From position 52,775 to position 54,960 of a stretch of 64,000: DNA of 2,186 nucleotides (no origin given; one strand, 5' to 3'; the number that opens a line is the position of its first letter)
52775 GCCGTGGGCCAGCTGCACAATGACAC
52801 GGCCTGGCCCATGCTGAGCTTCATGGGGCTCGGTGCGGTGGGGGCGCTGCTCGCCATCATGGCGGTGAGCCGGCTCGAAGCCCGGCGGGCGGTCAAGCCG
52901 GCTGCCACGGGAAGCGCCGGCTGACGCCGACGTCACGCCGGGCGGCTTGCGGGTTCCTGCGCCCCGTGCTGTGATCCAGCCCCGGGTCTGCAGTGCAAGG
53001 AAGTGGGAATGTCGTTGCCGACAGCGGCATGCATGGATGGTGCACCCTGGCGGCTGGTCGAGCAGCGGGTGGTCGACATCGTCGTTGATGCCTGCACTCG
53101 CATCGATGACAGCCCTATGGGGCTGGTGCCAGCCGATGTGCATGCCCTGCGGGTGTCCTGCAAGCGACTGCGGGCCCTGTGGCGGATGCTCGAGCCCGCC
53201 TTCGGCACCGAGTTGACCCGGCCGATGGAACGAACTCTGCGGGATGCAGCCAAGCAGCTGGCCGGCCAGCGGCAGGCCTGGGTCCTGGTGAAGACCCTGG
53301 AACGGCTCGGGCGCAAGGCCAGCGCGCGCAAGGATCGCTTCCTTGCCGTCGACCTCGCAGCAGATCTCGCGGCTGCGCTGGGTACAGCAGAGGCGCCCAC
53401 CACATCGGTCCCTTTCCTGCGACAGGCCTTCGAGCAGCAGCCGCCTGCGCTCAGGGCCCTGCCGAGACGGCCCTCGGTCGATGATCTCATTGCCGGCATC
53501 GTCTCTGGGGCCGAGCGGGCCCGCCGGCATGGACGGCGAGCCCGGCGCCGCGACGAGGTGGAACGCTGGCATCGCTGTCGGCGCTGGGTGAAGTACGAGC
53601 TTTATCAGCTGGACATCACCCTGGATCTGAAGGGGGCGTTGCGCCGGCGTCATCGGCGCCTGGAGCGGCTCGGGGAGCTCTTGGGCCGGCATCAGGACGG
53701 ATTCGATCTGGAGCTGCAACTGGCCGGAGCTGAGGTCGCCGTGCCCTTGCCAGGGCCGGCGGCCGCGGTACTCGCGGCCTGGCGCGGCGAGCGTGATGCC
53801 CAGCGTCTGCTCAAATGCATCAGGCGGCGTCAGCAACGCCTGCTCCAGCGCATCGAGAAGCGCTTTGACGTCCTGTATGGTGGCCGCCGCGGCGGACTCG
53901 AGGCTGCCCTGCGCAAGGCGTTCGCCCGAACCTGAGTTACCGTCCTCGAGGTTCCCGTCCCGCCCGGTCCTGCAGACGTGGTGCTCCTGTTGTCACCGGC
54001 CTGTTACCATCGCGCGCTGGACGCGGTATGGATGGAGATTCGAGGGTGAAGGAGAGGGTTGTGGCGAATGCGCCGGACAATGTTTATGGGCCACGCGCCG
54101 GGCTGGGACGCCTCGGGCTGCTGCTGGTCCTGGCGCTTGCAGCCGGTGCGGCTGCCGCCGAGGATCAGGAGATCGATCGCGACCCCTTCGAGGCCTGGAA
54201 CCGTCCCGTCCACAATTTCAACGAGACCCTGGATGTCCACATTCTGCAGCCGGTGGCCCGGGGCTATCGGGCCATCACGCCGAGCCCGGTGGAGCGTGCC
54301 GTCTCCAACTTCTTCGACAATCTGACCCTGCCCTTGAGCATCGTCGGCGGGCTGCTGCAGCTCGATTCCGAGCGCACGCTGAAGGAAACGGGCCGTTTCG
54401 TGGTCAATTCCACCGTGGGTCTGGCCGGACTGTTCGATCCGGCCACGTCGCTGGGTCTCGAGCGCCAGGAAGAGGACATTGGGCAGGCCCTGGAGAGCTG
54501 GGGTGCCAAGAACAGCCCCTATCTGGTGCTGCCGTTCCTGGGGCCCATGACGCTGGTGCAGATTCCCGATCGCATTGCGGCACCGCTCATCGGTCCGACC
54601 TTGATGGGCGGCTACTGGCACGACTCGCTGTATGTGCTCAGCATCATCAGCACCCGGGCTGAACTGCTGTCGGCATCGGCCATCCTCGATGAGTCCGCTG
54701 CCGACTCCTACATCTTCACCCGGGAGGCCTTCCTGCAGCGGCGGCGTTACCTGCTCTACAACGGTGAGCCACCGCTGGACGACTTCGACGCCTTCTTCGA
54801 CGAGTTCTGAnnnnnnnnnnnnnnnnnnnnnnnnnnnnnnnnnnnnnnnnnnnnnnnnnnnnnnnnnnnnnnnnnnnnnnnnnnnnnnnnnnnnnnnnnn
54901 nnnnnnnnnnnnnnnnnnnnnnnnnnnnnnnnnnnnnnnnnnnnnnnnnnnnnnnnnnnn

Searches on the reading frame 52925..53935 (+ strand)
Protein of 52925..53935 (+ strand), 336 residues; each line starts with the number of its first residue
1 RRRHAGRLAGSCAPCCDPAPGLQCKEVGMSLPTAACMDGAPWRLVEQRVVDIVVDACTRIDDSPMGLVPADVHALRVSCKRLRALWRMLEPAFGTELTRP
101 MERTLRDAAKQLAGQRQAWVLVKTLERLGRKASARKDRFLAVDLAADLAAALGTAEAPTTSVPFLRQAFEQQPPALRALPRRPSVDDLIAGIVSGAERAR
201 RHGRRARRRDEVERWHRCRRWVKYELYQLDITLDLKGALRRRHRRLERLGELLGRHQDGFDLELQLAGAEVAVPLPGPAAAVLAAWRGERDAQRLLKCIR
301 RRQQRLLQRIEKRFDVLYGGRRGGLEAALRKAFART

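Call 24: search_protein_families(library=pfam, proteins=[window:52925-53935:+], max_evalue=0.0001)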
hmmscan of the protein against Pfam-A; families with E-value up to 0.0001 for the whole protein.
window:52925-53935:+ (336 aa): 1 family
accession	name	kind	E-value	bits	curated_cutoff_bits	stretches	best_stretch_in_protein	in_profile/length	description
PF05235.19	CHAD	-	2.6e-16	60.7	25.6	1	69-259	23-220/228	CHAD domain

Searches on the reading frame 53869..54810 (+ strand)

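Call 24: search_protein_families(library=pfam, proteins=[window:53869-54810:+], max_evalue=0.0001)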
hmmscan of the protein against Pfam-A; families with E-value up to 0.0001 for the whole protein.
window:53869-54810:+ (313 aa): 1 family
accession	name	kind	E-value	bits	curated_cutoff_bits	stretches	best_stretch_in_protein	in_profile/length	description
PF04333.18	MlaA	-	1.1e-62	211.6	25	1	104-294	2-194/195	MlaA lipoprotein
